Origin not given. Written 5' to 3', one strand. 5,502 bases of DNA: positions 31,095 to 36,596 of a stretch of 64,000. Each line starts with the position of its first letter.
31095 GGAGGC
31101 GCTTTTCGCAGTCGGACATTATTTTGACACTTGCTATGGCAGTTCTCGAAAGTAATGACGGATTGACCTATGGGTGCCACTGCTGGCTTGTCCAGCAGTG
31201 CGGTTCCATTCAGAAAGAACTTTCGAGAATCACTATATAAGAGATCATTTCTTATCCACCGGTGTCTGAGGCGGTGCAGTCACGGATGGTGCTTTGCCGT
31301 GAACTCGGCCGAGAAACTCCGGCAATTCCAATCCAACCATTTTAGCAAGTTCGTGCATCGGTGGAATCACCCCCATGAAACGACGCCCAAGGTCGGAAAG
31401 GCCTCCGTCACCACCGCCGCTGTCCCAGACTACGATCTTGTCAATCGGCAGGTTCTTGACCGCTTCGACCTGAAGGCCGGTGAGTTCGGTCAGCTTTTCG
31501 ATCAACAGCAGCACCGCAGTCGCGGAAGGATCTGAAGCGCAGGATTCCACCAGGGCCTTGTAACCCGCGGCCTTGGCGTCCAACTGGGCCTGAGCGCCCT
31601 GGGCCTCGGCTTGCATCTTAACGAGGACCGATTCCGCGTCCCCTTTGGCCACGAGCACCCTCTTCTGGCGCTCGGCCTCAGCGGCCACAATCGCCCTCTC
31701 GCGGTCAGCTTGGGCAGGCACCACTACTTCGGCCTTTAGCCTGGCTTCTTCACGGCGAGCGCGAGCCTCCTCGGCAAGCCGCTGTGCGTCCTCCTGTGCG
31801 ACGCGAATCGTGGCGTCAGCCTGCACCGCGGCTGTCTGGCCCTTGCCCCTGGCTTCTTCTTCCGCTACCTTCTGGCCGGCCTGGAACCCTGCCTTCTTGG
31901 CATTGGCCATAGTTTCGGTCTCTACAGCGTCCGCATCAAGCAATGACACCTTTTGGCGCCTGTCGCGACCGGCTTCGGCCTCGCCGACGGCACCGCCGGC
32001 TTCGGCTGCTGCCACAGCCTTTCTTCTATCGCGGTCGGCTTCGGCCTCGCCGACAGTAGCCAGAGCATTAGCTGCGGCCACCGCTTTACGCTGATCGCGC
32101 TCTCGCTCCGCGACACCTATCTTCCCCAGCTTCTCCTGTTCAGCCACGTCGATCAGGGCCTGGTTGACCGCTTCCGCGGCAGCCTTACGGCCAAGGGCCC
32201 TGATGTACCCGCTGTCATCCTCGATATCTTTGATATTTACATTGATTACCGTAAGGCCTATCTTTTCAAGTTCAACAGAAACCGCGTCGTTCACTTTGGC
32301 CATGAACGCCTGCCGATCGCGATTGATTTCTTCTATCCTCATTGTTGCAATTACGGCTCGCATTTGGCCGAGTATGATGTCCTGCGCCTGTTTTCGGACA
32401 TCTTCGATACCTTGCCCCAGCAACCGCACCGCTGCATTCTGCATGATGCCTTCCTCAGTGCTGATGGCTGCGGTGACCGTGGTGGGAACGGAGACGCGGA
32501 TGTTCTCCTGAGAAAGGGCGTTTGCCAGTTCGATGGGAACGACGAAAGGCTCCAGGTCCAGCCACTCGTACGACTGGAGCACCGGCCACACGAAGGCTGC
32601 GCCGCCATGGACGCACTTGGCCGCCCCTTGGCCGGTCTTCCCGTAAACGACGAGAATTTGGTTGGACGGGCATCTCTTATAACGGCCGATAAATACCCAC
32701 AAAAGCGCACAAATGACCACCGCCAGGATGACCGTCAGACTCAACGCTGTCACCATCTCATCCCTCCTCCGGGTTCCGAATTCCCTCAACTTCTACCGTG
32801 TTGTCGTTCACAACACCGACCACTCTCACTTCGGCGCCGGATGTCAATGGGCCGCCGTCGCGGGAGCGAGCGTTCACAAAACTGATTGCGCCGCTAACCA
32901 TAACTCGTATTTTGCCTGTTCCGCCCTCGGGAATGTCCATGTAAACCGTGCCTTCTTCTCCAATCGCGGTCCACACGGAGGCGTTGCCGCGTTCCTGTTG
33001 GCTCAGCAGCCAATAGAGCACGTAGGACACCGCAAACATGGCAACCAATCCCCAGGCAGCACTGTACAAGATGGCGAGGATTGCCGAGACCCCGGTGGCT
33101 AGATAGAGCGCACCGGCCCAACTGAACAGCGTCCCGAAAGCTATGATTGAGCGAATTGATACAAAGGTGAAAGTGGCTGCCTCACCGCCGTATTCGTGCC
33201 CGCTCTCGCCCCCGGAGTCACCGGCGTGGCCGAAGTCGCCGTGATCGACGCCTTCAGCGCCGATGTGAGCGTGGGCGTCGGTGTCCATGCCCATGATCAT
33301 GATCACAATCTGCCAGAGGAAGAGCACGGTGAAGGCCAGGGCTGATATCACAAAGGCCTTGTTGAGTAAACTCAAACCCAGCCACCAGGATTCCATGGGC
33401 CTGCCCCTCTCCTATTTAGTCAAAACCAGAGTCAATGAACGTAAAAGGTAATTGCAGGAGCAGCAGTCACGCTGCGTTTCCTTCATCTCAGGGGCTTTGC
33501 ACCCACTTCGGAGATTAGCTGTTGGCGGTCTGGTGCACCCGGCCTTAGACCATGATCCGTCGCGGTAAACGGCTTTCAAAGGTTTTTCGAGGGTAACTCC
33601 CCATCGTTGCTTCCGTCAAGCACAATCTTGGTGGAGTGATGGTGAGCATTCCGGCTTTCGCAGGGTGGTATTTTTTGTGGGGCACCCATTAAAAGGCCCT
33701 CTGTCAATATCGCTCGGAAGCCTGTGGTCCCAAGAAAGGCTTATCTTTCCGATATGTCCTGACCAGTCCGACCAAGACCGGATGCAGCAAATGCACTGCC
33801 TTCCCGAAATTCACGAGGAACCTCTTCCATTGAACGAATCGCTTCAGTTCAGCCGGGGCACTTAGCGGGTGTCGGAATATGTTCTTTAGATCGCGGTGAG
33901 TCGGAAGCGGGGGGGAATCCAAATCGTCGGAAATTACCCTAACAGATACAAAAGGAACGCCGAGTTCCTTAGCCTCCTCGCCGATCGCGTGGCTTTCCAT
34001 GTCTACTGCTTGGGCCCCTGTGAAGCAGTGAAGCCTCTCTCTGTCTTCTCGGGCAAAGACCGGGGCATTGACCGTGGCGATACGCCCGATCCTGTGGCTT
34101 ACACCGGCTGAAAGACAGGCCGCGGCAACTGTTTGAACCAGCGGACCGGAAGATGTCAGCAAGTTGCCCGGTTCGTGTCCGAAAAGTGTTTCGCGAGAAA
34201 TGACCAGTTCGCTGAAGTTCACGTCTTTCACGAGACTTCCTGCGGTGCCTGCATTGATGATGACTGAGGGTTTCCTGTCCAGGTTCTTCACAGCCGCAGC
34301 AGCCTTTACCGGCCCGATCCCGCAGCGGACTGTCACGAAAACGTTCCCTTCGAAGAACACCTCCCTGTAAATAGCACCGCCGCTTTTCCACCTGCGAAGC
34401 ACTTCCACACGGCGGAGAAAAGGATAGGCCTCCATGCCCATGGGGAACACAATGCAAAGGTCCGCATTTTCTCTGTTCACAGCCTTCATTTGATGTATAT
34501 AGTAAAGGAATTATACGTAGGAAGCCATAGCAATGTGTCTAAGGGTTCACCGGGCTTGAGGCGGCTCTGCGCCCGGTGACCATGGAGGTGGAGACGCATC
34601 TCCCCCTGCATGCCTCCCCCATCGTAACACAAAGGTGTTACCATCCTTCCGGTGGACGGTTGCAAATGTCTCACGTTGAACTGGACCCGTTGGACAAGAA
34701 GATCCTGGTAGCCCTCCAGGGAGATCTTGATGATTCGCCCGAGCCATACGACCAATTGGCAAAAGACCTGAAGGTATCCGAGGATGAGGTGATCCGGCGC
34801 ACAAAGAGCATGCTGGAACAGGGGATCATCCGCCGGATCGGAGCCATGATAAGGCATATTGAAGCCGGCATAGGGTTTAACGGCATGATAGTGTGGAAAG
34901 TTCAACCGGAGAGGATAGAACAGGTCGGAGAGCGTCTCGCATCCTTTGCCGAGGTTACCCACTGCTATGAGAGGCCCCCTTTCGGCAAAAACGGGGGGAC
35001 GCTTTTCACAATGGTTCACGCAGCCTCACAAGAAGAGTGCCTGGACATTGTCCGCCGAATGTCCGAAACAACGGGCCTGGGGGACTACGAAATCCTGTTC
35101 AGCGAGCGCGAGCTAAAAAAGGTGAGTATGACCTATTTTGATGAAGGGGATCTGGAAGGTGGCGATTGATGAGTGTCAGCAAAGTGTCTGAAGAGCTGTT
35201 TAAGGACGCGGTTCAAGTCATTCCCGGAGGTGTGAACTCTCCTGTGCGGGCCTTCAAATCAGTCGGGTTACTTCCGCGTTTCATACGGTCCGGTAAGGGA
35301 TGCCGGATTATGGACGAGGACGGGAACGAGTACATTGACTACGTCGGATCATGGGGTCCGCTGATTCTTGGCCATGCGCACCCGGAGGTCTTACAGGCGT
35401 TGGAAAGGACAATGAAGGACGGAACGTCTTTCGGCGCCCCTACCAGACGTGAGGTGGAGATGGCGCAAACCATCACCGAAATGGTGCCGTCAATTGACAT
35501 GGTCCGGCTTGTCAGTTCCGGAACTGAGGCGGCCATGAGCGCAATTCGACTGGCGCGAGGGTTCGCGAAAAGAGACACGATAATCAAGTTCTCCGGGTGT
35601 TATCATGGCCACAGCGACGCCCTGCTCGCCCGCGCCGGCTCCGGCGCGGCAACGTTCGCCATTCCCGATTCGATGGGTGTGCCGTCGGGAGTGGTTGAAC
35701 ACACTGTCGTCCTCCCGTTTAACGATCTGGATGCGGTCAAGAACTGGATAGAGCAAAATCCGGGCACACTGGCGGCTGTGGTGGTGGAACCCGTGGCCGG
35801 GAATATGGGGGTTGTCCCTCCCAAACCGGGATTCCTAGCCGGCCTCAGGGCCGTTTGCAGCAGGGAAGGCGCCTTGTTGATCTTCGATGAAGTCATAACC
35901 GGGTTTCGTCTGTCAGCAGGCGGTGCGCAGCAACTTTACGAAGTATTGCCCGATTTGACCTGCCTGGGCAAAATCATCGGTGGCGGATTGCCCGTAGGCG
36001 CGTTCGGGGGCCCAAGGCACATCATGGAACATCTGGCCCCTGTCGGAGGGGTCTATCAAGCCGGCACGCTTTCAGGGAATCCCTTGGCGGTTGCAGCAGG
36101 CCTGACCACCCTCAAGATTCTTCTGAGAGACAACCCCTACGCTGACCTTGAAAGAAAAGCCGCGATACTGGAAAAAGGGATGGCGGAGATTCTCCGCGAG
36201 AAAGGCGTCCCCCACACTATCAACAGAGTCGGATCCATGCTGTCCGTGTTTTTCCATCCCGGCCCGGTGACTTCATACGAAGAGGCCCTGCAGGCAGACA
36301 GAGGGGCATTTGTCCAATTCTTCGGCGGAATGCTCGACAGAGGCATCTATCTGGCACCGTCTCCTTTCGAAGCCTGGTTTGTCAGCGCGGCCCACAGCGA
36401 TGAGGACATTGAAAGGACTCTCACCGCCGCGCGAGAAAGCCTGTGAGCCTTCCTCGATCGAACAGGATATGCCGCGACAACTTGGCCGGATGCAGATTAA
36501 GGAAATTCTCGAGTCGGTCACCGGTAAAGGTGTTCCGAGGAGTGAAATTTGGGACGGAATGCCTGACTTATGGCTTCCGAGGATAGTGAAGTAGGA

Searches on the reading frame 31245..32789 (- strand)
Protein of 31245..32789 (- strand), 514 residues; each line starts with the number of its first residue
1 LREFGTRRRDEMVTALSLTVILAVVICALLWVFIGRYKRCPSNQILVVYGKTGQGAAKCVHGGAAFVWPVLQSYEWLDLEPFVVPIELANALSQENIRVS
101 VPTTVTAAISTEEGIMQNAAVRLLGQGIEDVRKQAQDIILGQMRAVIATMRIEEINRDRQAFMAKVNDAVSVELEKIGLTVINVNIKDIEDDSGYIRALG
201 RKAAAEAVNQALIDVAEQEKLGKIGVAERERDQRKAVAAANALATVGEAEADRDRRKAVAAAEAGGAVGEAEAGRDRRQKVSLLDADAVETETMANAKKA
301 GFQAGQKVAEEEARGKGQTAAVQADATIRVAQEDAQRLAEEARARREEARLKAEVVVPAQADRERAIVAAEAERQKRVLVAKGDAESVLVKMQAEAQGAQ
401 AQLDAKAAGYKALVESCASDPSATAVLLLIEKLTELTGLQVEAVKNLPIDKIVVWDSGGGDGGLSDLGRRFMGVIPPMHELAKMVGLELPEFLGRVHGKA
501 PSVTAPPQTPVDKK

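Call 69: search_protein_families(library=pfam, proteins=[window:31245-32789:-])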
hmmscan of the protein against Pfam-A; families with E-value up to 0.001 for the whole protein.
window:31245-32789:- (514 aa): 1 family
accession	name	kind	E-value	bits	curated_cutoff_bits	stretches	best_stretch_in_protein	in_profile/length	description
PF01145.31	Band_7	-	2.9e-27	96.3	23.6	1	41-220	4-176/176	SPFH domain / Band 7 family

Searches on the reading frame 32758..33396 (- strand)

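Call 69: search_protein_families(library=pfam, proteins=[window:32758-33396:-])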
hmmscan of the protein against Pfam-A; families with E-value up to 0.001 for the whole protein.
window:32758-33396:- (212 aa): 1 family
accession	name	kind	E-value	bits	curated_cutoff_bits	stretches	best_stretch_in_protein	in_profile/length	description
PF01957.25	NfeD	-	0.00034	21.2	29.1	0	145-196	5-49/57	NfeD-like C-terminal, partner-binding domain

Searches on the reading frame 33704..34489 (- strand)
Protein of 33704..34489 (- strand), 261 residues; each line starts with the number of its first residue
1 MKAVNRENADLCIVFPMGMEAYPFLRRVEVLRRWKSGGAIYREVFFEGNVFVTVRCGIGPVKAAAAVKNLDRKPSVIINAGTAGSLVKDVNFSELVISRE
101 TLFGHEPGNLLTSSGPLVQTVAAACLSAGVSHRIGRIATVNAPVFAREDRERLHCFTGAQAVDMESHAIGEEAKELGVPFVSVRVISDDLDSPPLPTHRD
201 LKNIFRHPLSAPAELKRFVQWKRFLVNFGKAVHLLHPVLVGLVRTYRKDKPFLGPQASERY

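Call 69: search_protein_families(library=pfam, proteins=[window:33704-34489:-])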
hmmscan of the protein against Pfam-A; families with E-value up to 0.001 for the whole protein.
window:33704-34489:- (261 aa): 1 family
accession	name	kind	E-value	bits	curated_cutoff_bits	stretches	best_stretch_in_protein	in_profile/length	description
PF01048.26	PNP_UDP_1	-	4.3e-22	79.1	25.1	1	11-192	2-202/233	Phosphorylase superfamily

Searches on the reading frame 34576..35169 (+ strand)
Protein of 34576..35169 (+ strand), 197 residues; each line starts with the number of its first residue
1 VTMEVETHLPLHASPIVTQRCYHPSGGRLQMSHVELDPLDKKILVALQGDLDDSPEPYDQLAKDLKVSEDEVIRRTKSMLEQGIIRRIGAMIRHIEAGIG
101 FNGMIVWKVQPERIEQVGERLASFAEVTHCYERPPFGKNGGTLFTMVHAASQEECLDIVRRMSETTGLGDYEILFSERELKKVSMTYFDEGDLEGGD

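Call 69: search_protein_families(library=pfam, proteins=[window:34576-35169:+])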
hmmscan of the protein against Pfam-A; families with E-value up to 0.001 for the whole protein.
window:34576-35169:+ (197 aa): 4 families
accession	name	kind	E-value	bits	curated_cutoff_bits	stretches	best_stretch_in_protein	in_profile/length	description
PF17805.7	AsnC_trans_reg2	-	1.2e-26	93.1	27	1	97-181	2-86/86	AsnC-like ligand binding domain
PF22451.2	NirdL-like_HTH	-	7.3e-16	57.9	27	1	40-86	1-47/47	Siroheme decarboxylase NirDL-like HTH domain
PF13404.12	HTH_AsnC-type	-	1.5e-08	34.7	27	1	36-79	1-41/42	AsnC-type helix-turn-helix domain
PF13412.12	HTH_24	-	5e-05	23.2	21.9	1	36-86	1-48/48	Winged helix-turn-helix DNA-binding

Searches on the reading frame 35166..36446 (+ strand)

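Call 69: search_protein_families(library=pfam, proteins=[window:35166-36446:+])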
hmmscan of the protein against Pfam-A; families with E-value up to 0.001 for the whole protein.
window:35166-36446:+ (426 aa): 1 family
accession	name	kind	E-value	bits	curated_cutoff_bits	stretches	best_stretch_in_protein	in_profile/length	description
PF00202.27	Aminotran_3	-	6.5e-79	265.9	30.5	1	36-414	9-395/403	Aminotransferase class-III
